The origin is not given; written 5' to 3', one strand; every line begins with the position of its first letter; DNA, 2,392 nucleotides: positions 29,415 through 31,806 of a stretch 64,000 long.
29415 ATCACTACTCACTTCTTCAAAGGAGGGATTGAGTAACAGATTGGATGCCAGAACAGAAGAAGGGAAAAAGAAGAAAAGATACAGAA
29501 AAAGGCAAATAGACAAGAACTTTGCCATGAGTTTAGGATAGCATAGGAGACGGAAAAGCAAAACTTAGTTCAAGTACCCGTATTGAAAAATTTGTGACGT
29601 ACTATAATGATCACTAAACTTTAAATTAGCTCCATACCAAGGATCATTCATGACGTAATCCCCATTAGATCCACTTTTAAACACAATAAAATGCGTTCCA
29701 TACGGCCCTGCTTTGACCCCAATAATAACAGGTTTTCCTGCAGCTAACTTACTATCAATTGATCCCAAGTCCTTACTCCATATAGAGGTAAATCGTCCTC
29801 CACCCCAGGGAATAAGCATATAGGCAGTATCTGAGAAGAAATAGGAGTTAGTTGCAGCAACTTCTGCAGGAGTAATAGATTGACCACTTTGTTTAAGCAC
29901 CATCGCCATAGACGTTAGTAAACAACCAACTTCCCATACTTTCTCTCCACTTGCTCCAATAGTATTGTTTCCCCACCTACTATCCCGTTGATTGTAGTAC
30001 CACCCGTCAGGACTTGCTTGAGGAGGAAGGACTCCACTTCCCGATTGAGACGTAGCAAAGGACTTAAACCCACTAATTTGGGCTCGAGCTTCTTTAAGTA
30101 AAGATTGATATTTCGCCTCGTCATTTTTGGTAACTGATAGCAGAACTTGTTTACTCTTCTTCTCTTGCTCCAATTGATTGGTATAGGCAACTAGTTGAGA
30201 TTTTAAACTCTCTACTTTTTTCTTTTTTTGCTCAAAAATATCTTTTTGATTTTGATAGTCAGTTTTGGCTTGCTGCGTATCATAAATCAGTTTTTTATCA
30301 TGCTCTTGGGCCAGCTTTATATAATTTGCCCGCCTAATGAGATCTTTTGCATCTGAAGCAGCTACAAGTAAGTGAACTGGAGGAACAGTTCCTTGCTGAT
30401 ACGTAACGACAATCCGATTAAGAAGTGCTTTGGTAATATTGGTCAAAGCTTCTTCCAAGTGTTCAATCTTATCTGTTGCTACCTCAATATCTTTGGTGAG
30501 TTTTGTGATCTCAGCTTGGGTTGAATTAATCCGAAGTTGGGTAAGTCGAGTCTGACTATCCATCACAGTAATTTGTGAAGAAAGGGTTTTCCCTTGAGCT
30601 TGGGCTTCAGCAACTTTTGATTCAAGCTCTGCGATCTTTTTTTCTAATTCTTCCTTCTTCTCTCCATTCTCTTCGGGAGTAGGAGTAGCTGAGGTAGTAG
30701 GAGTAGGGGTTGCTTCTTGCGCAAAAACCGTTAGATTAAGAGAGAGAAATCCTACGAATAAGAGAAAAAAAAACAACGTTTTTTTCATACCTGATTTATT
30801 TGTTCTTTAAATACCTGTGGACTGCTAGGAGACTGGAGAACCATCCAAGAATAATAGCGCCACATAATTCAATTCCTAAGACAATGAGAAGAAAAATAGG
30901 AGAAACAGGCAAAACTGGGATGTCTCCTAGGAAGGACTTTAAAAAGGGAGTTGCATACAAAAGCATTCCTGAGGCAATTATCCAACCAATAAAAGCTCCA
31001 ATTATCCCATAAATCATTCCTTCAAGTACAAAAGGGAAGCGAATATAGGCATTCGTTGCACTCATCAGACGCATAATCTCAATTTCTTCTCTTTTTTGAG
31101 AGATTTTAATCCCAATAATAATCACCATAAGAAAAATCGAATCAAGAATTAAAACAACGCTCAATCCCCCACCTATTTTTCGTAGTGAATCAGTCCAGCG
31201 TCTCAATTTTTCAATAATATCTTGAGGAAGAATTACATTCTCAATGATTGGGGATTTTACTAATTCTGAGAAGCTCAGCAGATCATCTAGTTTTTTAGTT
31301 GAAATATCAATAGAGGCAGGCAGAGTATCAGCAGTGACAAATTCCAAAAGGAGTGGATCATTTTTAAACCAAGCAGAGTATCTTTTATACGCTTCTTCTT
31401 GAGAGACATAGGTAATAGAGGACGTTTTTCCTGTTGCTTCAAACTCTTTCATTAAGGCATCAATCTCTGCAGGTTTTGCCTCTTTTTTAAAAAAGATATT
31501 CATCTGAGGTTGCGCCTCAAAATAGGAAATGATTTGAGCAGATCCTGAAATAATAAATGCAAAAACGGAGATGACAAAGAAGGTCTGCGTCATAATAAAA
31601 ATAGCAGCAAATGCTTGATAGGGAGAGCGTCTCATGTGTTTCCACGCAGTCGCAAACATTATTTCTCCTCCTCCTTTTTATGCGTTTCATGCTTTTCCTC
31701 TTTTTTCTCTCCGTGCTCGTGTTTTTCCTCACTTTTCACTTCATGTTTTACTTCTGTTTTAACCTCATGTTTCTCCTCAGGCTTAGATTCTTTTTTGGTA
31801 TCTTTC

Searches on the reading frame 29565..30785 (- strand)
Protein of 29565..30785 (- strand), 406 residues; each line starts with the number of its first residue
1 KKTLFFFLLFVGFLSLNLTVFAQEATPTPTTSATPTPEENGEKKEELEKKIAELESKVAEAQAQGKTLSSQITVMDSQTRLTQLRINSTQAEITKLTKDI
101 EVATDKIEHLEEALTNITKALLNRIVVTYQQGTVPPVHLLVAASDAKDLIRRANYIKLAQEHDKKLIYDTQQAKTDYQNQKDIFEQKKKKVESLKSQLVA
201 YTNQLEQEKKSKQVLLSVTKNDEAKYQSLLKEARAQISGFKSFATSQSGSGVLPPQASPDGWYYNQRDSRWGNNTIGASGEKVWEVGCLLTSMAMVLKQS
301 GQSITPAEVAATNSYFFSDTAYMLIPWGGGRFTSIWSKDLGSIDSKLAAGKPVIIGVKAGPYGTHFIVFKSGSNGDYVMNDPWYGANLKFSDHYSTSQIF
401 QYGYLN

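Call 69: search_protein_families(library=pfam, proteins=[window:29565-30785:-], max_evalue=0.00001)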
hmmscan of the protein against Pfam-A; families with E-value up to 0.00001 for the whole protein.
window:29565-30785:- (406 aa): 1 family
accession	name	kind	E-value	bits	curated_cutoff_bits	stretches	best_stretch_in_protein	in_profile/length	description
PF08614.16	ATG16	-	8.1e-06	26.6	33.7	1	28-120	60-152/200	Autophagy protein 16 (ATG16)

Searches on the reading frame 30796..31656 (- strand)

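Call 69: search_protein_families(library=pfam, proteins=[window:30796-31656:-], max_evalue=0.00001)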
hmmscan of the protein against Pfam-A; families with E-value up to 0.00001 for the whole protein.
window:30796-31656:- (286 aa): 2 families
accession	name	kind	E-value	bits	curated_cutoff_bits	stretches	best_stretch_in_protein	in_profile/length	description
PF18075.7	FtsX_ECD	-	9.5e-14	52.2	23.5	1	51-131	2-85/96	FtsX extracellular domain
PF02687.27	FtsX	-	2.8e-10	40.7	25.5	1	165-280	3-117/120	FtsX-like permease C-terminal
